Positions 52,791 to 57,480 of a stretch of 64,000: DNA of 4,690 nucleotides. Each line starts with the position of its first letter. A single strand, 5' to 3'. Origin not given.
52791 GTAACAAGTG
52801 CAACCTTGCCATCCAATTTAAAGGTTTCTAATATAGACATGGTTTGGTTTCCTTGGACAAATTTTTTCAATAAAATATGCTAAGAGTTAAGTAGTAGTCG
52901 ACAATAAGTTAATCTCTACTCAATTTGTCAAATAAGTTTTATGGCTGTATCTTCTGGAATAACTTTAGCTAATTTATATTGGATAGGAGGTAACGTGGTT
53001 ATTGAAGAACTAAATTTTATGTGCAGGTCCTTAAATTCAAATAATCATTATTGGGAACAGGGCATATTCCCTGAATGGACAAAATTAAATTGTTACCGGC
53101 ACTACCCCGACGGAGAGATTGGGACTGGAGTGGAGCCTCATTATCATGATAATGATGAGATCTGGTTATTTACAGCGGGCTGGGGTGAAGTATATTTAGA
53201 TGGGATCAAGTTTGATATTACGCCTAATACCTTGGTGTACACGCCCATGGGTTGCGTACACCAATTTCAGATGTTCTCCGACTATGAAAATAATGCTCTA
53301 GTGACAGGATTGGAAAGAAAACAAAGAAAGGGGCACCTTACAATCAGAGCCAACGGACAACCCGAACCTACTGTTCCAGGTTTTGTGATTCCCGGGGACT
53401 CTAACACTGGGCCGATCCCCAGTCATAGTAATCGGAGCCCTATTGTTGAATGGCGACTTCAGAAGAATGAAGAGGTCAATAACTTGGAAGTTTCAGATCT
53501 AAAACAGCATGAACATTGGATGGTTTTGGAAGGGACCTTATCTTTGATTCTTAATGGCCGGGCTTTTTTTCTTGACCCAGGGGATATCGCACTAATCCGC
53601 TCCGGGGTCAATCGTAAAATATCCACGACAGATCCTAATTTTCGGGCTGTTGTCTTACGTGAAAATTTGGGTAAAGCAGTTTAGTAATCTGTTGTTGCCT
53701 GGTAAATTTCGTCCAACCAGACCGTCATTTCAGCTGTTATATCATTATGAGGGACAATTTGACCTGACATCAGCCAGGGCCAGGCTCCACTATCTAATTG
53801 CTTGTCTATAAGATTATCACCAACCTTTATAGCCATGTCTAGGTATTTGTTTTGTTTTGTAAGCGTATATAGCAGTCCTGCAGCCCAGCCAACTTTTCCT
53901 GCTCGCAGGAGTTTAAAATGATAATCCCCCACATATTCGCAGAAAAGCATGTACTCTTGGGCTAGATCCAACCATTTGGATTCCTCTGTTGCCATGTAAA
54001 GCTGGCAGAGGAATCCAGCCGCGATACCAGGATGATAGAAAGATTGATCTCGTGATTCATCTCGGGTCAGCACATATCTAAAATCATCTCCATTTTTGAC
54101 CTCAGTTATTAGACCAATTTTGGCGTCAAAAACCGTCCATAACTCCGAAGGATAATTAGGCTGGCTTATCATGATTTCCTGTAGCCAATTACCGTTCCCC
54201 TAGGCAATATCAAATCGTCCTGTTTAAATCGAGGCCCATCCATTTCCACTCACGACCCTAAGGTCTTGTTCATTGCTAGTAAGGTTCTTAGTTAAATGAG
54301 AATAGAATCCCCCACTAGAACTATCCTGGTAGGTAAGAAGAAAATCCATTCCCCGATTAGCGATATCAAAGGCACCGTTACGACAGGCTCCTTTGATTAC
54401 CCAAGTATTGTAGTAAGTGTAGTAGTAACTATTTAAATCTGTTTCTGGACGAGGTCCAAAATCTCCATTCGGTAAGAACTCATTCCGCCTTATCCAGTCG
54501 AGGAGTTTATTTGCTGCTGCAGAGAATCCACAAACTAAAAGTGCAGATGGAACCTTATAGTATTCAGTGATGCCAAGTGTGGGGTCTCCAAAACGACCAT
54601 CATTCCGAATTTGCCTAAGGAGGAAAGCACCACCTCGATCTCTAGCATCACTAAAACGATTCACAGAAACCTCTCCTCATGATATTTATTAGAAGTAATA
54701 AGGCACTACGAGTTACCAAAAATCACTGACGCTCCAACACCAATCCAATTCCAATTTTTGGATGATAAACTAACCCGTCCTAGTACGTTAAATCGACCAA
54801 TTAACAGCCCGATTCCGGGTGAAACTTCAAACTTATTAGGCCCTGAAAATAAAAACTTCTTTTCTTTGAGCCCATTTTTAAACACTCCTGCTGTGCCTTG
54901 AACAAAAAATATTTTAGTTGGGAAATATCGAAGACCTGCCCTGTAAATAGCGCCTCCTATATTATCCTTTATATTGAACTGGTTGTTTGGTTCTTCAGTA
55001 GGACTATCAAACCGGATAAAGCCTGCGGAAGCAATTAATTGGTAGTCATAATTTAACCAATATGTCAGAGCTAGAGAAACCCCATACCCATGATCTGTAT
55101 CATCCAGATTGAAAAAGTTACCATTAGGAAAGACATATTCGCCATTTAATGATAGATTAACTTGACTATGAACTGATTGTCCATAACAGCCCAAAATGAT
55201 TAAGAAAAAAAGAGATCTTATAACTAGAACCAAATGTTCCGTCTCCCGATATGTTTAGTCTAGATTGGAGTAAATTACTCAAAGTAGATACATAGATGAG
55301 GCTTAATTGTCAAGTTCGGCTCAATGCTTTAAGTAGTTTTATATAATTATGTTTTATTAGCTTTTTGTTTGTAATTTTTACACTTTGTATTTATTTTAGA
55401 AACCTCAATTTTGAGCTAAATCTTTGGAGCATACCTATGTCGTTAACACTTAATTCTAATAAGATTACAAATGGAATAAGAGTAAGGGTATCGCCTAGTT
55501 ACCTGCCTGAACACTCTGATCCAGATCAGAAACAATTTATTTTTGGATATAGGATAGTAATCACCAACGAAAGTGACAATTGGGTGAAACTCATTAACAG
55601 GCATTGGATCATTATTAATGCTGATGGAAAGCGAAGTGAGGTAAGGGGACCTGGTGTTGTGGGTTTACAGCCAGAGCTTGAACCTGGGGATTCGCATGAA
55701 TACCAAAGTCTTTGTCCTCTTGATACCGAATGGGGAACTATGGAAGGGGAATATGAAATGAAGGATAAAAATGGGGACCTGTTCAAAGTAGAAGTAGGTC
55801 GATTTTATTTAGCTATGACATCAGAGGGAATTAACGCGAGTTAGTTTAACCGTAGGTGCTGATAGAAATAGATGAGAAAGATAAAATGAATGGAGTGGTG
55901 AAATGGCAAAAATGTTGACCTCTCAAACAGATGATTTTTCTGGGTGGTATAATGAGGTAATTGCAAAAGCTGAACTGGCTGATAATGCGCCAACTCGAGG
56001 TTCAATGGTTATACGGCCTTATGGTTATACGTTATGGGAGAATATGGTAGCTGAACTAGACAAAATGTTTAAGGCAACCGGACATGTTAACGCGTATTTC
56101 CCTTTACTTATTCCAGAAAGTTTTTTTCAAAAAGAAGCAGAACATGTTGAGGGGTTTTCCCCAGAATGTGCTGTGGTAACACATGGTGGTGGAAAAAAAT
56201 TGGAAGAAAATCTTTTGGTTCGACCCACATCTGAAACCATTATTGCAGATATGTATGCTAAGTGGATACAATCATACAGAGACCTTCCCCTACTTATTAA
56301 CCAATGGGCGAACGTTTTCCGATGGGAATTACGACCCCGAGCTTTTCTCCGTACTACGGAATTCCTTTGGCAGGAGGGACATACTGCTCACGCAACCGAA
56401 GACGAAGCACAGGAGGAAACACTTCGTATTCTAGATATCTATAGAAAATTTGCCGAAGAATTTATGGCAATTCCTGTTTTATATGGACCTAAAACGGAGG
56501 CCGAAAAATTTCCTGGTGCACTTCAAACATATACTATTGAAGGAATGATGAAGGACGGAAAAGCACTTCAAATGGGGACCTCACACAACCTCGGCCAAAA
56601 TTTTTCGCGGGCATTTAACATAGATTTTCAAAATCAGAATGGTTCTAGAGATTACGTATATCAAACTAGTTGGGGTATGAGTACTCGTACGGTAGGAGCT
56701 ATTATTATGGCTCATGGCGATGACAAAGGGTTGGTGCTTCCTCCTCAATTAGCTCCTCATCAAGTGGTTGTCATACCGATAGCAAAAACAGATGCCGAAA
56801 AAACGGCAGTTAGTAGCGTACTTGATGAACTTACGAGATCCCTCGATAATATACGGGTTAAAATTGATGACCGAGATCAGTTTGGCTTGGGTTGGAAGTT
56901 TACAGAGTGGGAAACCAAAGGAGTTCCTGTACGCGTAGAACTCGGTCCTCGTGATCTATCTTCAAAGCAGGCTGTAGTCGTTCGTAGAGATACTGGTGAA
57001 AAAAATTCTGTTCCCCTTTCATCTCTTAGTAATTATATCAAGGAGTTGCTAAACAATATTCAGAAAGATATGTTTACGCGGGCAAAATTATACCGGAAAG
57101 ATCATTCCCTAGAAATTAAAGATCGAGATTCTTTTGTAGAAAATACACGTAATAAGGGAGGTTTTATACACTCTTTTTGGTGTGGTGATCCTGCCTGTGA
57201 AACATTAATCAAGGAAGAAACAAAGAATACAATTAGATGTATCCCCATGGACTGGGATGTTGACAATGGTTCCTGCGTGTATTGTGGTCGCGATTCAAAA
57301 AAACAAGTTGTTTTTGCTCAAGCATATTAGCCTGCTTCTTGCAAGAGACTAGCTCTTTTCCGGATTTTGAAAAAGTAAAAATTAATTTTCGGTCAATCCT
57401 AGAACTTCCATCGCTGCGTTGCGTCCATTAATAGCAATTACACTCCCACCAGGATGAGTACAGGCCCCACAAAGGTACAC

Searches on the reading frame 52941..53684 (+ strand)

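Call 20: search_protein_families(library=pfam, proteins=[window:52941-53684:+], max_evalue=0.001)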
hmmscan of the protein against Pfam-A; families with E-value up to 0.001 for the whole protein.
window:52941-53684:+ (247 aa): 4 families
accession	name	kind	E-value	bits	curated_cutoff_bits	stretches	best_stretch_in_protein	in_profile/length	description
PF07883.17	Cupin_2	-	1.2e-13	51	27.2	2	61-110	8-57/70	Cupin domain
PF02311.25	AraC_binding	-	1.4e-09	38.3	21.1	1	61-110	13-62/135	AraC-like ligand binding domain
PF01050.24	MannoseP_isomer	-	2e-05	25.2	23.6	0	64-110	43-88/116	Mannose-6-phosphate isomerase C-terminal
PF06249.18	EutQ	-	0.00065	19.9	21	0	190-231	96-137/152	Ethanolamine utilisation protein EutQ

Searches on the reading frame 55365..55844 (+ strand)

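Call 44: search_protein_families(library=pfam, proteins=[window:55365-55844:+], max_evalue=0.00001)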
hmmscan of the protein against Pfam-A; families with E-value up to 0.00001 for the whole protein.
window:55365-55844:+ (159 aa): 1 family
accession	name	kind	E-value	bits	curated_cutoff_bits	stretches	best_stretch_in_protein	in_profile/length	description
PF04379.20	DUF525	-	6.4e-33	113.3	27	1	49-133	2-86/87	ApaG domain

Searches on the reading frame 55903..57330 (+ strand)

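Call 44: search_protein_families(library=pfam, proteins=[window:55903-57330:+], max_evalue=0.00001)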
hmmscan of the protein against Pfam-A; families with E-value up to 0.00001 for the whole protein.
window:55903-57330:+ (475 aa): 3 families
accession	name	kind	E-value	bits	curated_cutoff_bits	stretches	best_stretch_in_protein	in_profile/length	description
PF00587.30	tRNA-synt_2b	-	1.6e-22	80.9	29.3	1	100-268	7-176/179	tRNA synthetase class II core domain (G, H, P, S and T)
PF09180.16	ProRS-C_1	-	1.2e-19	70.7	31.5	1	409-475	2-71/71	Prolyl-tRNA synthetase, C-terminal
PF03129.25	HGTP_anticodon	-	5.8e-18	65.3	21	1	287-382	1-94/94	Anticodon binding domain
